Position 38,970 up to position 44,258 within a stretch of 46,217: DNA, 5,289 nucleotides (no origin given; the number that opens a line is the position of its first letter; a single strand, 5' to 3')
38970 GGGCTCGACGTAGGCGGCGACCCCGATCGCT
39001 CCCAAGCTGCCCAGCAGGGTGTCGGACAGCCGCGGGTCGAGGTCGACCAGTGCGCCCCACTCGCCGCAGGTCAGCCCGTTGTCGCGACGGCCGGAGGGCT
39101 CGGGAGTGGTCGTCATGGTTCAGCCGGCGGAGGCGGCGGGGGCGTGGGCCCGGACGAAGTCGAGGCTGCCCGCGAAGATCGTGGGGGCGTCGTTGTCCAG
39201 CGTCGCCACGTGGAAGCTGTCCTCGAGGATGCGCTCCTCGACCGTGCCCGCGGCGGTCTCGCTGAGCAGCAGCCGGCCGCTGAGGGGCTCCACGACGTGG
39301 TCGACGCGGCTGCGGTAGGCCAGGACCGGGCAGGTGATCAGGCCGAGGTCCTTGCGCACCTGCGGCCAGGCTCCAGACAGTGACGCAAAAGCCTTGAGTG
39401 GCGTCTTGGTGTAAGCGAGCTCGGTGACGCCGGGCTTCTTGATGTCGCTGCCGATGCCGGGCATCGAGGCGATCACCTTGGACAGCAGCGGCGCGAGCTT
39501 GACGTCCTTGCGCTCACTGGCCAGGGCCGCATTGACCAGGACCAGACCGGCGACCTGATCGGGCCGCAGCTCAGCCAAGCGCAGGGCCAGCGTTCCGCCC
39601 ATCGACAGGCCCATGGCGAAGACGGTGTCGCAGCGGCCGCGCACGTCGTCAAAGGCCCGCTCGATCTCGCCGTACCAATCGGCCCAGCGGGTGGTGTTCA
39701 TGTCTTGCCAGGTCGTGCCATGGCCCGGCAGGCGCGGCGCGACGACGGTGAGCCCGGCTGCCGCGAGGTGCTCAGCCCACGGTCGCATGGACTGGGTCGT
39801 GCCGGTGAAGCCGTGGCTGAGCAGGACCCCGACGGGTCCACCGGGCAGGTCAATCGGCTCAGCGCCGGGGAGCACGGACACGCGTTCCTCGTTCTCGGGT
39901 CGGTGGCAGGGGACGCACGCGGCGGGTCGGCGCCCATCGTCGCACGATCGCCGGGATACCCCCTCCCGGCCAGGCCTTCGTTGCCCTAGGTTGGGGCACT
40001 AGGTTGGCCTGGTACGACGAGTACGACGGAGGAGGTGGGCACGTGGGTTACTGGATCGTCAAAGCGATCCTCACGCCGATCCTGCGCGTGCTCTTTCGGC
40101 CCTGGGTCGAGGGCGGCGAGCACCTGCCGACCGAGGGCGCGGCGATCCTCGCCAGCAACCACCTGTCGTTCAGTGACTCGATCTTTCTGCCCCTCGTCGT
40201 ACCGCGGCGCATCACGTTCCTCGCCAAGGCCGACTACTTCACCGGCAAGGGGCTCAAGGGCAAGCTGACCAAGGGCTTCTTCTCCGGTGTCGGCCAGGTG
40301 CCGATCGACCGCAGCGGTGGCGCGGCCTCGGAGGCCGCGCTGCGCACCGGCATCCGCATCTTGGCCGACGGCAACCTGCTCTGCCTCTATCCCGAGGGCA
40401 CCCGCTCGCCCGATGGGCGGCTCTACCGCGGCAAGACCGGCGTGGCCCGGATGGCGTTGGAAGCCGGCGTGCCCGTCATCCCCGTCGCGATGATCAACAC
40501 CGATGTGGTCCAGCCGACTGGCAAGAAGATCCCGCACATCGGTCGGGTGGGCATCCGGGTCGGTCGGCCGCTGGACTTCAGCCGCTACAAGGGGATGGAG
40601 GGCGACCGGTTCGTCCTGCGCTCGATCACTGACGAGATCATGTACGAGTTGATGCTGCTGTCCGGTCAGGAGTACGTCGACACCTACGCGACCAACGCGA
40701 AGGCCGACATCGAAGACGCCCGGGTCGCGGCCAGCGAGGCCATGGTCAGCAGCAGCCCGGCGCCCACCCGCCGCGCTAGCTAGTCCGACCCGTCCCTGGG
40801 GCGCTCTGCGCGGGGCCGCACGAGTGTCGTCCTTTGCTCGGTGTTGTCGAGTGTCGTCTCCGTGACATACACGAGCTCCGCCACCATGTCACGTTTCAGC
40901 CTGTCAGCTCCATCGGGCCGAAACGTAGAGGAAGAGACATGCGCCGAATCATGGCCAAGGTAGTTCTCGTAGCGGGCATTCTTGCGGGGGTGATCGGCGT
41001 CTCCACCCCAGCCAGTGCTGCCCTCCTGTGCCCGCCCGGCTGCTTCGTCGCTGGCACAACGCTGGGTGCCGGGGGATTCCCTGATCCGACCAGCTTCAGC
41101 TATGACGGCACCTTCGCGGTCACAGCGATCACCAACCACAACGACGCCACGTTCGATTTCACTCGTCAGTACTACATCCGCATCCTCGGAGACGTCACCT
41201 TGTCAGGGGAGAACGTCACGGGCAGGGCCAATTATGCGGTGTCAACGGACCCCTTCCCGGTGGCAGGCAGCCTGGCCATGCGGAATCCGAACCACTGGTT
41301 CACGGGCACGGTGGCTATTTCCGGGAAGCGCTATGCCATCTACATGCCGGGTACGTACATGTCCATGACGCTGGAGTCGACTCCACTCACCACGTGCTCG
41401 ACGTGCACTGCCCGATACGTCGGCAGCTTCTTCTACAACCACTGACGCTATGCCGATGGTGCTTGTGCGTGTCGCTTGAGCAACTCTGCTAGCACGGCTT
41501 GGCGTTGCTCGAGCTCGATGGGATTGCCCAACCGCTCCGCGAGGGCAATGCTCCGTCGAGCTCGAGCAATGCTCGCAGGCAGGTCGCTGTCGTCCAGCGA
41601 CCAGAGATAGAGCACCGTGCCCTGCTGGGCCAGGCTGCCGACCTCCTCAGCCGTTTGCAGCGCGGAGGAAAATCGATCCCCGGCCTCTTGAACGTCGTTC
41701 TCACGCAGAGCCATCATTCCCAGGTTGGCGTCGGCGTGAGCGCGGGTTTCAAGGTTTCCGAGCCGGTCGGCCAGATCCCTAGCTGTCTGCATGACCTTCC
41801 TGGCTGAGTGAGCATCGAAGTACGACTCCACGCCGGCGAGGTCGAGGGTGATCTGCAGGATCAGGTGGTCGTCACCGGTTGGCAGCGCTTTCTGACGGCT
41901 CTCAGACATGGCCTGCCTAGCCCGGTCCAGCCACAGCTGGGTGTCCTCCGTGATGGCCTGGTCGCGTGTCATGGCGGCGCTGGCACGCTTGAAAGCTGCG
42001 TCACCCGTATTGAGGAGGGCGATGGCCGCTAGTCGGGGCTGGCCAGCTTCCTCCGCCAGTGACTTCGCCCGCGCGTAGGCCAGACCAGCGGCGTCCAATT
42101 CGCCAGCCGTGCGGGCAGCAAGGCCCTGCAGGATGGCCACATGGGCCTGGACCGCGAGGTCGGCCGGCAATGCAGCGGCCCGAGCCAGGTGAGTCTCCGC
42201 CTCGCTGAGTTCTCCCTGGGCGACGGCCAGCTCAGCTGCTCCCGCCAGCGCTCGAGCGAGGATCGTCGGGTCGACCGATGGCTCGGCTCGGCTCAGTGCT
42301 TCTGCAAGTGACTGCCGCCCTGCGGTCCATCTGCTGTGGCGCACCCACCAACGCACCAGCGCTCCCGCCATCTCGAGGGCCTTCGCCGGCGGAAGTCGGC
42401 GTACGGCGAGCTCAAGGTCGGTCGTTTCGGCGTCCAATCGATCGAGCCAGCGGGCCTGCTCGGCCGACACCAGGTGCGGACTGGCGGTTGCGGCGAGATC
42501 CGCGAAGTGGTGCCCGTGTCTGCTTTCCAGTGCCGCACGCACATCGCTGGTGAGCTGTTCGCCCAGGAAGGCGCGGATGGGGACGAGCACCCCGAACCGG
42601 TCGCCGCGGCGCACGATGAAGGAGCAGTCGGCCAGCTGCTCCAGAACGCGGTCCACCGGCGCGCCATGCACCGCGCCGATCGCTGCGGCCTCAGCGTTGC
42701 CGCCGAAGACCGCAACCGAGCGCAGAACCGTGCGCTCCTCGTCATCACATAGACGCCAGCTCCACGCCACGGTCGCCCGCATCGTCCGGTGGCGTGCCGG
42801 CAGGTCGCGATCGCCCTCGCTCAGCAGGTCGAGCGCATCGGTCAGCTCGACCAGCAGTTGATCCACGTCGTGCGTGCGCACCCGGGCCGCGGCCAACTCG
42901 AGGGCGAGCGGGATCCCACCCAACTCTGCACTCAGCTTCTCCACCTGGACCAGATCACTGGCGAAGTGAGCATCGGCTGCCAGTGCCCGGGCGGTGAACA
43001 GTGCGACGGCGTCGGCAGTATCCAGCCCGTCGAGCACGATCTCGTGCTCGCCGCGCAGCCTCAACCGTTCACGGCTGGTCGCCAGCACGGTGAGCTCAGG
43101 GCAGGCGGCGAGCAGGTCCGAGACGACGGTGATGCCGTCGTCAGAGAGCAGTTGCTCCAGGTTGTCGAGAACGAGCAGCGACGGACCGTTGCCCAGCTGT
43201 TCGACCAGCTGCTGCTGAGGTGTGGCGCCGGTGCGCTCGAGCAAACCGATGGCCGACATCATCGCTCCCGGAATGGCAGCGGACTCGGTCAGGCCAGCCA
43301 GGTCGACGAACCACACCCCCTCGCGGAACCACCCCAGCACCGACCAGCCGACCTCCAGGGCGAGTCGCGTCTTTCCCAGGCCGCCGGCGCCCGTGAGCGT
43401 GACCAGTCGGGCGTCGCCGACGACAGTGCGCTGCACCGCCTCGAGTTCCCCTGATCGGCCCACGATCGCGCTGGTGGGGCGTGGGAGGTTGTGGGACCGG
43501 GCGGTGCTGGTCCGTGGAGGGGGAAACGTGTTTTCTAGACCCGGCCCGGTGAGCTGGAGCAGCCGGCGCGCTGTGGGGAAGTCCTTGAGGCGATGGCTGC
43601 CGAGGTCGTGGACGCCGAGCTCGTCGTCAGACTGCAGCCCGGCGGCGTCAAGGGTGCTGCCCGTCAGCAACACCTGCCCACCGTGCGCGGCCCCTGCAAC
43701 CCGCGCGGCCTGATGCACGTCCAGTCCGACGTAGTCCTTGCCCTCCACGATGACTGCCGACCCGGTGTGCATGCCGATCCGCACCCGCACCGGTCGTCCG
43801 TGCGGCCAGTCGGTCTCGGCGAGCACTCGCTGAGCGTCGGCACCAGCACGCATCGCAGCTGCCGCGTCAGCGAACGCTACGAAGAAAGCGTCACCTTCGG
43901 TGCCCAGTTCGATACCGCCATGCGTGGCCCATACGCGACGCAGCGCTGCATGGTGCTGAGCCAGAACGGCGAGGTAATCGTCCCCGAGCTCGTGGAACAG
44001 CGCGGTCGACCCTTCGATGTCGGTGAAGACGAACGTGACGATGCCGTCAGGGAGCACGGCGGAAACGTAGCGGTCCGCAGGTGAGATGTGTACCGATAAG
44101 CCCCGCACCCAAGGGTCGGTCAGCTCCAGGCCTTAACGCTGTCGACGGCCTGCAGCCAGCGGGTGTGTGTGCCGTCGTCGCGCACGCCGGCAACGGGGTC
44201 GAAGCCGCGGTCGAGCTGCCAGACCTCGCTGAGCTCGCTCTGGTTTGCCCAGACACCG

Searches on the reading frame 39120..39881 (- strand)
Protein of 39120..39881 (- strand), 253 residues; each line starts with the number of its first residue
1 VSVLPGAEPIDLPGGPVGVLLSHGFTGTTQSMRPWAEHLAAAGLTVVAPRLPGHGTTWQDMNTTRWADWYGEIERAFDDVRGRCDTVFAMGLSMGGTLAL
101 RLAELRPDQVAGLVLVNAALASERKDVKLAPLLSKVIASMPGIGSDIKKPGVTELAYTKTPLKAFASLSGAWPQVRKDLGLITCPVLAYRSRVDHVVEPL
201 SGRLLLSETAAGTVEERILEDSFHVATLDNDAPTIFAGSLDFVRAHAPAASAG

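Call 12: search_protein_families(library=pfam, max_evalue=0.001, proteins=[window:39120-39881:-])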
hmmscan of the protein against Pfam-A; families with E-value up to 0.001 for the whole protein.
window:39120-39881:- (253 aa): 3 families
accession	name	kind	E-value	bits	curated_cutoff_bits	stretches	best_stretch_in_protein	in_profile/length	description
PF12146.15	Hydrolase_4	-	1.3e-19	70.9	27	1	19-229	7-237/239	Serine aminopeptidase, S33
PF12697.13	Abhydrolase_6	-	3.3e-13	51.3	26.3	1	19-213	1-164/217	Alpha/beta hydrolase family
PF00561.26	Abhydrolase_1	-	6.1e-13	49.4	25.8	1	19-129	3-116/245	alpha/beta hydrolase fold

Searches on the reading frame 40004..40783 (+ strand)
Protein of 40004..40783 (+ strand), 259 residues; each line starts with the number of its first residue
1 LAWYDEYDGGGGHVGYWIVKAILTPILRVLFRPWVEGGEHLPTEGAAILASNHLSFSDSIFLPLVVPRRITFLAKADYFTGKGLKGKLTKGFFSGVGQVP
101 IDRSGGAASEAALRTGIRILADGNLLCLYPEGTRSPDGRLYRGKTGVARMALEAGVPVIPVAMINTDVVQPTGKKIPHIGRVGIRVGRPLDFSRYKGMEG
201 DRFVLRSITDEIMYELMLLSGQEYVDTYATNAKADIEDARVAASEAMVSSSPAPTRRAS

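Call 12: search_protein_families(library=pfam, max_evalue=0.001, proteins=[window:40004-40783:+])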
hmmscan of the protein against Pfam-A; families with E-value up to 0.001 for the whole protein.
window:40004-40783:+ (259 aa): 1 family
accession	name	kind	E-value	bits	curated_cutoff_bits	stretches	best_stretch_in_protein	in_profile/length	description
PF01553.26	Acyltransferase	-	1e-25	90.5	23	1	35-163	4-131/132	Acyltransferase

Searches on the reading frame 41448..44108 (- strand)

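Call 13: search_protein_families(library=pfam, max_evalue=0.001, proteins=[window:41448-44108:-])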
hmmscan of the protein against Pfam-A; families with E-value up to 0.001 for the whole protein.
window:41448-44108:- (886 aa): 2 families
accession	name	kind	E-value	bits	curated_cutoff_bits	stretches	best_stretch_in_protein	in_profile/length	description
PF00211.25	Guanylate_cyc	-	2.5e-11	43.9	21.9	1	24-155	9-154/183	Adenylate and Guanylate cyclase catalytic domain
PF00931.28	NB-ARC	-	0.00026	20.8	23.5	1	222-424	5-219/248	NB-ARC domain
